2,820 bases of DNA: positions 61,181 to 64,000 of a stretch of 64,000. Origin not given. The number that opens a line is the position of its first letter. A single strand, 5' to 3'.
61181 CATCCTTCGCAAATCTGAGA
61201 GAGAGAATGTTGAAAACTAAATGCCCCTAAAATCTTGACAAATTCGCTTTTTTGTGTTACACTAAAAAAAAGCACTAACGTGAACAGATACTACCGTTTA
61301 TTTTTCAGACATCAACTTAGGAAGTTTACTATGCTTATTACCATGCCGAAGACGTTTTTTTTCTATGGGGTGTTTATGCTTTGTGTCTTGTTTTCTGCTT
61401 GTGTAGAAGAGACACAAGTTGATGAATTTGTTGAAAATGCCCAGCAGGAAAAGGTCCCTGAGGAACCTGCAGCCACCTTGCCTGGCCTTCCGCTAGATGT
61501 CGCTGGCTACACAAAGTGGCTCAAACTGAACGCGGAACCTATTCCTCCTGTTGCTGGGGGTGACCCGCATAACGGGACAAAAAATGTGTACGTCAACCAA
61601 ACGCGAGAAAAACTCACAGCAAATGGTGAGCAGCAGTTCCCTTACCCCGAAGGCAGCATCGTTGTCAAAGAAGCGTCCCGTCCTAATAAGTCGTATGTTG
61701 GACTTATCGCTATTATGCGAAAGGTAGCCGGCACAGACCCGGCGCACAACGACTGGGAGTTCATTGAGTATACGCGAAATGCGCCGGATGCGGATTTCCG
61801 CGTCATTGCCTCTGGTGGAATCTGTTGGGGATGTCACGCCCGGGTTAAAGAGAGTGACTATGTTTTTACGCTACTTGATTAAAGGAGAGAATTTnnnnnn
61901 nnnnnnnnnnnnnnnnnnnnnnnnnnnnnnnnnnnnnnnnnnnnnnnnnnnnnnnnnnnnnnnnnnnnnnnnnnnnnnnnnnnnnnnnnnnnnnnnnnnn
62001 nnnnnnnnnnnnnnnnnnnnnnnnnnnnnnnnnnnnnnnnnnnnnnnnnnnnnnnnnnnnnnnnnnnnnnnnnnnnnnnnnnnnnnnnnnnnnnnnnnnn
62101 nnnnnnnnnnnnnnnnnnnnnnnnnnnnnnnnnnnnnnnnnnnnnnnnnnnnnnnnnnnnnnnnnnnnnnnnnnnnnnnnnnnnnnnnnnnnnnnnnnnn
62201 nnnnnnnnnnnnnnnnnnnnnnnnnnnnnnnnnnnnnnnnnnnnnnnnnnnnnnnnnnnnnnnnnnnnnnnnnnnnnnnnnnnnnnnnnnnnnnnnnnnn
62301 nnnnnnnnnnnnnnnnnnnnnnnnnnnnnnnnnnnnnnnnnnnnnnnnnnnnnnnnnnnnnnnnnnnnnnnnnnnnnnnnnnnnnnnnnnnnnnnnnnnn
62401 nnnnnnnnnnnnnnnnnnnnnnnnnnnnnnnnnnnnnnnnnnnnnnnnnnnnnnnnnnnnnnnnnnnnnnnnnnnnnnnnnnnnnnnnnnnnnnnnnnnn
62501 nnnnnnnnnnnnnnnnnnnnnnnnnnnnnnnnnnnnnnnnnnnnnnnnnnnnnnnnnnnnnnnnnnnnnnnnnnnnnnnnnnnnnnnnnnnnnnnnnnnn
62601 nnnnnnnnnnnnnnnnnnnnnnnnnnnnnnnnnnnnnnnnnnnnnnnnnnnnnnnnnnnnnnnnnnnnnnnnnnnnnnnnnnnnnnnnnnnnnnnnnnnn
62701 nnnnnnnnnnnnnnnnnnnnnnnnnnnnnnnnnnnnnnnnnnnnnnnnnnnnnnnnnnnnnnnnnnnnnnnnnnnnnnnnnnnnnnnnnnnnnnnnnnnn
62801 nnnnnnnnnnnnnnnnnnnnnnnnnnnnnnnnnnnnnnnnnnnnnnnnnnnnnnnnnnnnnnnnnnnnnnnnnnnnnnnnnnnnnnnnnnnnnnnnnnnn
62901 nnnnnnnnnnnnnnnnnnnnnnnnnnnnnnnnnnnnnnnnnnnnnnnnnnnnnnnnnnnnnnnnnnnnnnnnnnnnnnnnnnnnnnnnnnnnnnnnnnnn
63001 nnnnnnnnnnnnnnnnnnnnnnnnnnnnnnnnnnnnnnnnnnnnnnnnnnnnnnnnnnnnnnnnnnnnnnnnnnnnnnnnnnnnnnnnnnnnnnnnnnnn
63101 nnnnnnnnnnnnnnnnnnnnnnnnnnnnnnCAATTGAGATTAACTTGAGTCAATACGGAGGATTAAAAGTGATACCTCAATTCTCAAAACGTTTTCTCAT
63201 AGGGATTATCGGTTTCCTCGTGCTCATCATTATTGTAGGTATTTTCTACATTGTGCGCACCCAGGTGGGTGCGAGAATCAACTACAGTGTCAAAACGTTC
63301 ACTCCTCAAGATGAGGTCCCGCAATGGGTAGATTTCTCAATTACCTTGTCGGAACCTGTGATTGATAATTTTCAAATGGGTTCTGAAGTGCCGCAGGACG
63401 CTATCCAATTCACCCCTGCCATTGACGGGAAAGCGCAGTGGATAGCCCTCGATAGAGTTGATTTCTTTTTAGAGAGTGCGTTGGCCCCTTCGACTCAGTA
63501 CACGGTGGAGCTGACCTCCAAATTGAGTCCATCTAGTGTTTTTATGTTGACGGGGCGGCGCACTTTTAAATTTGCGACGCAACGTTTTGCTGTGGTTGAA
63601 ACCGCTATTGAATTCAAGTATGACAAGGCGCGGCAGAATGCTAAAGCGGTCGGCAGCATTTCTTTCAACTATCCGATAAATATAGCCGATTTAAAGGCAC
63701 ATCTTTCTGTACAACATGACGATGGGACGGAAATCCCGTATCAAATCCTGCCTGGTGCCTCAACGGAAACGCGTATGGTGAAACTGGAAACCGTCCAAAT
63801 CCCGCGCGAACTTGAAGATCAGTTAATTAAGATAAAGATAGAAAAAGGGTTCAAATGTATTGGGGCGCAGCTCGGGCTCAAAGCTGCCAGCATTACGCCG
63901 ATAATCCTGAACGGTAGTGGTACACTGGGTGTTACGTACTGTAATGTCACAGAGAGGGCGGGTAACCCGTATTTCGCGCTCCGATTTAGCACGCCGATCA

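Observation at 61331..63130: Cytochrome P460 next to a di-heme cytochrome-porin fusion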

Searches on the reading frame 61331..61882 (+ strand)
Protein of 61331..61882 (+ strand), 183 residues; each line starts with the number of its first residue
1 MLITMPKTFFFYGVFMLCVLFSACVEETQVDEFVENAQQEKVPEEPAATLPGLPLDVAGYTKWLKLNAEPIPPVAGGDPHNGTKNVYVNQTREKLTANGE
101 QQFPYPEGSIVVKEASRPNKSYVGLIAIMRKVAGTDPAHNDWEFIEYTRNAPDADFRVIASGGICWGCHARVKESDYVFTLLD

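Call 3: search_protein_families(library=pfam, proteins=[window:61331-61882:+], max_evalue=1)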
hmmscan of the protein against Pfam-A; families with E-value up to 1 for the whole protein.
window:61331-61882:+ (183 aa): 1 family
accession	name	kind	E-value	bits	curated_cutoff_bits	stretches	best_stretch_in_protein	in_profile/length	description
PF16694.10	Cytochrome_P460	-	7.7e-13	49.4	27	1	59-180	3-125/125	Cytochrome P460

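Call 4: search_protein_families(library=ncbifam, proteins=[window:61331-61882:+], max_evalue=1)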
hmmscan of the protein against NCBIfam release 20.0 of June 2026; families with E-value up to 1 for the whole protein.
window:61331-61882:+ (183 aa): 2 families
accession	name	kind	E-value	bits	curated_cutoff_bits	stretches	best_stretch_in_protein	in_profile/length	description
NF033894.1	Eex_IncN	subfamily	0.1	12.5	33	1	15-39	8-34/65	EexN family lipoprotein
NF033515.1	lipo_6_6_Borrel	equivalog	0.13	12.4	35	1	10-40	4-33/60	Lp6.6 family lipoprotein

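Call 14: search_solved_structures(query=window:61331-61882:+, max_evalue=10, show_alignments=4)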
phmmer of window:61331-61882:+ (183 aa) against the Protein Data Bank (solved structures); distinct sequences matched with E-value up to 10: 8.
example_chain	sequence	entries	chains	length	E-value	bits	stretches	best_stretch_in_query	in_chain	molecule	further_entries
9htv_A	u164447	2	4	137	9.9e-07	31.7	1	59-182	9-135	Cytochrome c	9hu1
7zqz_A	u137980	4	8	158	1e-06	31.7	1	59-182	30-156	Cytochrome c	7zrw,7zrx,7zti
6hih_A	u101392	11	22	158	1.4e-06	31.2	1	59-182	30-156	Cytochrome c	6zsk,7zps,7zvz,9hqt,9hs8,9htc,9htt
7zs4_A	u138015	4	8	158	2.5e-06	30.5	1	59-182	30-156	Cytochrome c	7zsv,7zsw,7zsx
7ead_A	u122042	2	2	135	0.00019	24.3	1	58-180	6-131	Cytochrome_P460 domain-containing protein | Probable cytochrome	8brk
6hiu_B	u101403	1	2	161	0.0056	19.5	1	44-180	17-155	Cytochrome P460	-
9hrk_A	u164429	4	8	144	0.014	18.2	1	46-180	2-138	Cytochrome P460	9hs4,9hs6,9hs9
3rq0_A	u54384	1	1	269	0.2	14.4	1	44-84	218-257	Glycosyl hydrolases family protein 16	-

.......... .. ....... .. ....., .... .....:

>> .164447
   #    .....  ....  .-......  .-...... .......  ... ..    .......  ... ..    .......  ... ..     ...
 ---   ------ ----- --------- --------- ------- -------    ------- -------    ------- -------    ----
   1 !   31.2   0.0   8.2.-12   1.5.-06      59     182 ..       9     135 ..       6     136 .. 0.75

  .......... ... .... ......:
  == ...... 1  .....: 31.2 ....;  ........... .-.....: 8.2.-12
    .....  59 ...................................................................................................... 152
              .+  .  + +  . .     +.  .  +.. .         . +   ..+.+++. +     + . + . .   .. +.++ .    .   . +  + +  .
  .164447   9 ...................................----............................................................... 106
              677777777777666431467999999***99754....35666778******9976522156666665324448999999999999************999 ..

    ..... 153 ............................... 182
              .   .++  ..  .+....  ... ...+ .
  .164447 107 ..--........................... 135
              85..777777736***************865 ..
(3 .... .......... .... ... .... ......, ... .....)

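Call 59: search_solved_structures(query=A5, max_evalue=1, show_alignments=5)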
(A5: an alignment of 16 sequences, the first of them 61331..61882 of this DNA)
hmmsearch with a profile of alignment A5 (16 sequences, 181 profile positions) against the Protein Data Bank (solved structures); distinct sequences matched with E-value up to 1: 15.
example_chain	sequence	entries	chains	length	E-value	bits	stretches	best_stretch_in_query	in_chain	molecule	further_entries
9htv_A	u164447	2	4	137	1.7e-06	31.1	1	56-180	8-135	Cytochrome c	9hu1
7zqz_A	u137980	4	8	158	1.7e-06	31.1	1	56-180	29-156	Cytochrome c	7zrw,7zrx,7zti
6hih_A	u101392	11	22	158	2.5e-06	30.6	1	56-180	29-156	Cytochrome c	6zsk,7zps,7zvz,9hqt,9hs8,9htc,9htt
7zs4_A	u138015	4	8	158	4.8e-06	29.6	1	56-180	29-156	Cytochrome c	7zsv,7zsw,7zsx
7ead_A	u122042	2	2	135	2.8e-05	27.1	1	56-179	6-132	Cytochrome_P460 domain-containing protein | Probable cytochrome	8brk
9hrk_A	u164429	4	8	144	0.0097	18.8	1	95-179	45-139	Cytochrome P460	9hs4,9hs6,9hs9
6hiu_B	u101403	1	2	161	0.012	18.5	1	95-179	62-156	Cytochrome P460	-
6amg_A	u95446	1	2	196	0.061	16.2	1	122-179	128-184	Cytochrome P460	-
2je2_A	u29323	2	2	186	0.12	15.2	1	118-179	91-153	CYTOCHROME P460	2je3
6e0y_A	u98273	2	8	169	0.19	14.6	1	122-179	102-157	Cytochrome P460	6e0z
6e0x_A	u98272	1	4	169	0.23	14.4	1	122-179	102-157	Cytochrome P460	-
8gar_A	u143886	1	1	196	0.27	14.1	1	118-179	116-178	Cytochrome P460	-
6e17_A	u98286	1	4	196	0.33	13.8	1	124-179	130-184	Cytochrome P460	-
4ad9_A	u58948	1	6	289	0.43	13.5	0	76-111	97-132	BETA-LACTAMASE-LIKE PROTEIN 2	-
6w6n_A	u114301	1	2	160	0.53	13.2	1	126-179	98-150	Cytochrome P460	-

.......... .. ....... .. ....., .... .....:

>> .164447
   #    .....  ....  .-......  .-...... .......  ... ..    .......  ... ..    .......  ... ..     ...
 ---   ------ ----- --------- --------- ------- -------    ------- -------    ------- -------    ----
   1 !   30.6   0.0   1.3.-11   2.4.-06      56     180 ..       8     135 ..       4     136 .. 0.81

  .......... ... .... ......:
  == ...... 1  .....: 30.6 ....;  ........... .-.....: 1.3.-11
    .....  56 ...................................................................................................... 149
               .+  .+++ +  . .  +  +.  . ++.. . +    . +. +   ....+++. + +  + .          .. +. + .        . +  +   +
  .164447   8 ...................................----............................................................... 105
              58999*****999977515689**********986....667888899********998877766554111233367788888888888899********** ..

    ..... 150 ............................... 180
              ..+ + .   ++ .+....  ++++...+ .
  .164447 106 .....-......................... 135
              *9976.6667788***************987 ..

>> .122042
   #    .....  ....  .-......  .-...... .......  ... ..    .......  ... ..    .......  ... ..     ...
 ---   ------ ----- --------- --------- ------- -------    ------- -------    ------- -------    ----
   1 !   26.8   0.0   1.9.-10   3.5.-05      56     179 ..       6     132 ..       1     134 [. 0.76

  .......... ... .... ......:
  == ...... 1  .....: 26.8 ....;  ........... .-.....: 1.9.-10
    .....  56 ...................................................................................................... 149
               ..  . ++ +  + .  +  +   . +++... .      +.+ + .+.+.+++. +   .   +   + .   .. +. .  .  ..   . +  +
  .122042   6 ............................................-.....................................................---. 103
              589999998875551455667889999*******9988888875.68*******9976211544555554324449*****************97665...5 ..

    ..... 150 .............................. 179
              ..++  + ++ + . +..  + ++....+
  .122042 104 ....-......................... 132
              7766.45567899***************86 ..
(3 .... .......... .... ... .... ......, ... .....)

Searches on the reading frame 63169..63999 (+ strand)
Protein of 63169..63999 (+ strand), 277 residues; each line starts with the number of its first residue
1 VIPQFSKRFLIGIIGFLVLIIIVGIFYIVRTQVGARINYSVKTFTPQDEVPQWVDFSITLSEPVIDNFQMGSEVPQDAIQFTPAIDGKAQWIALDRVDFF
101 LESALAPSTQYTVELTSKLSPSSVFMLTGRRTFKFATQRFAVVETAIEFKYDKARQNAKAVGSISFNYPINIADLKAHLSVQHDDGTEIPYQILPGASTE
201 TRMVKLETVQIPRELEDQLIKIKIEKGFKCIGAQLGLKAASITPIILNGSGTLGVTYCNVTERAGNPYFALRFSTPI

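Call 62: search_protein_families(library=pfam, proteins=[window:63169-63999:+], max_evalue=0.001)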
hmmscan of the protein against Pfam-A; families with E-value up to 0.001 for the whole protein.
window:63169-63999:+ (277 aa): 1 family
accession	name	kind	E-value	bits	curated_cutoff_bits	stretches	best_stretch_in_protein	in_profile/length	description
PF13205.12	Big_5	-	0.00011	23.3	23.6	0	41-135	7-103/105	Bacterial Ig-like domain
